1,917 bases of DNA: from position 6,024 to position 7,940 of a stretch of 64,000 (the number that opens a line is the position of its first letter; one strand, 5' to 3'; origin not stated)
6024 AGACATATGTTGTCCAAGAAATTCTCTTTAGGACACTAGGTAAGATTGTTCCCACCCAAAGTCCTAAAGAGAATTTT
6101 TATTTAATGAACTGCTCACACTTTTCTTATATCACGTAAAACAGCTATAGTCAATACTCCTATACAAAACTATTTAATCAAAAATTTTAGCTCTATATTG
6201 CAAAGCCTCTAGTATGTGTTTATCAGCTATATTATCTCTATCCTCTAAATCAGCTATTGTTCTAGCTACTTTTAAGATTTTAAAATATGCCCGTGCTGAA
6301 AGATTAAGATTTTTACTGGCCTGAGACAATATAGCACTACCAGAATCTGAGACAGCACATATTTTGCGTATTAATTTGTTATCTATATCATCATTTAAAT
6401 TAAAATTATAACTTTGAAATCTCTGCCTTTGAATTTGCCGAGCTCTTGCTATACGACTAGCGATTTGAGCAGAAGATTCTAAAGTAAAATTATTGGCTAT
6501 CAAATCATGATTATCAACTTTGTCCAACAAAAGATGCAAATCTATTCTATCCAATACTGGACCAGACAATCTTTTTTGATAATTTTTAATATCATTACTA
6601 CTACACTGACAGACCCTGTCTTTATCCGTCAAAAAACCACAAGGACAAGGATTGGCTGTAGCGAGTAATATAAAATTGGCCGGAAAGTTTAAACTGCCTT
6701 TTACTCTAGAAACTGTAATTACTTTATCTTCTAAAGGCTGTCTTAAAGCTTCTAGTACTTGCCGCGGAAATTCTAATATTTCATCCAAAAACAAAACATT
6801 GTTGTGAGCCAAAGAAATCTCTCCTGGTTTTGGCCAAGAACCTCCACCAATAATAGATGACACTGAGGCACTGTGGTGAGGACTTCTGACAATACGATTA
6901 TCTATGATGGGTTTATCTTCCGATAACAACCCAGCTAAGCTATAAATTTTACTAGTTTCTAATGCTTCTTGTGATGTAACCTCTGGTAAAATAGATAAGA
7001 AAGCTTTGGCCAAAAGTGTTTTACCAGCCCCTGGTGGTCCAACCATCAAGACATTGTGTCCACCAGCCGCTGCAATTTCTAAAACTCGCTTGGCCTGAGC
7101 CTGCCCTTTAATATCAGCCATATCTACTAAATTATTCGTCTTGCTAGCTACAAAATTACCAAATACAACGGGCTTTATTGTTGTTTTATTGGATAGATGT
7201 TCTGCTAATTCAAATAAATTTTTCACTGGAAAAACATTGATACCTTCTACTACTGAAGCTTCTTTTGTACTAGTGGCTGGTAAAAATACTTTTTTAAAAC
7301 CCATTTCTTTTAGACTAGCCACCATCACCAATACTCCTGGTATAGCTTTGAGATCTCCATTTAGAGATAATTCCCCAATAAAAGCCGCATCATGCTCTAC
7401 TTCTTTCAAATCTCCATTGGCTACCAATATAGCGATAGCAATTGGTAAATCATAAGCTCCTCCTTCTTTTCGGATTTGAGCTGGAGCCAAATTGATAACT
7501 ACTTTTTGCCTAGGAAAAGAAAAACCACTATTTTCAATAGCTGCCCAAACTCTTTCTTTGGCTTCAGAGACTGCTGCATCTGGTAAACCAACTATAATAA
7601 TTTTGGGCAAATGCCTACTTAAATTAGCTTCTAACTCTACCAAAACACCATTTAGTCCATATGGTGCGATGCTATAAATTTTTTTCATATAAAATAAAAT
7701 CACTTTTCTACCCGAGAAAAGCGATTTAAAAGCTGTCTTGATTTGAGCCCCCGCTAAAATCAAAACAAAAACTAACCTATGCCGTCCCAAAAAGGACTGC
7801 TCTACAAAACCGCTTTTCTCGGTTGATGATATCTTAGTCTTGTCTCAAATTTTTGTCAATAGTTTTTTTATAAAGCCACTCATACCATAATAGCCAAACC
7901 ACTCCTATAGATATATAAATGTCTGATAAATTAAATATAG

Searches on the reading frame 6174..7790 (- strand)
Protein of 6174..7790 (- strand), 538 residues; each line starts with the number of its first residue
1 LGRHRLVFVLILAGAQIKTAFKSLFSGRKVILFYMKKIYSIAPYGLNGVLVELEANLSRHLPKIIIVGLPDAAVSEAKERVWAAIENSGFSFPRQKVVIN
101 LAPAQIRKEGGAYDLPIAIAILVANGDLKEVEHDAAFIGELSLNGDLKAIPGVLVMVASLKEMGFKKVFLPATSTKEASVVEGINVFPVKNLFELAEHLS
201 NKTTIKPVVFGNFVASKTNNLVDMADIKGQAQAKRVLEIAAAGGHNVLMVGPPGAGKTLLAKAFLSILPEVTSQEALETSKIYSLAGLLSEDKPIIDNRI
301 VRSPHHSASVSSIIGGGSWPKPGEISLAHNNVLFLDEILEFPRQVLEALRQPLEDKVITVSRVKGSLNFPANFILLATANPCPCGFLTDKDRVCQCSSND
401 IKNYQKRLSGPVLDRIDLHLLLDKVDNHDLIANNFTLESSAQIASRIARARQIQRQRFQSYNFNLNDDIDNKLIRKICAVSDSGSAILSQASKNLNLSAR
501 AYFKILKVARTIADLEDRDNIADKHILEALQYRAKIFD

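Call 32: search_protein_families(library=pfam, proteins=[window:6174-7790:-], max_evalue=0.00001)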
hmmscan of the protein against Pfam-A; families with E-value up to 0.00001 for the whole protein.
window:6174-7790:- (538 aa): 7 families
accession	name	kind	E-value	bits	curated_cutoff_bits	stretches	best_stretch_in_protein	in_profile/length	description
PF01078.27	Mg_chelatase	-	4.2e-86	288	20.3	1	223-428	1-205/207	Magnesium chelatase, subunit ChlI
PF13541.12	ChlI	-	1.6e-41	141.5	27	1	54-173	2-120/121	Subunit ChlI of Mg-chelatase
PF13335.12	Mg_chelatase_C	-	7.5e-30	103.8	26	1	438-533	2-94/94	Magnesium chelatase, subunit ChlI C-terminal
PF07728.20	AAA_5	-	3.2e-10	40.6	22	1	246-383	1-125/139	AAA domain (dynein-related subfamily)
PF05496.18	RuvB_N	-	3.4e-07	30.6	27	0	326-365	81-120/159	Holliday junction DNA helicase RuvB P-loop domain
PF00158.32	Sigma54_activat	-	2.8e-06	27.6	20.2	0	320-377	84-139/168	Sigma-54 interaction domain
PF00493.29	MCM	-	4.6e-06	26.3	23.3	0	321-427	113-210/224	MCM P-loop domain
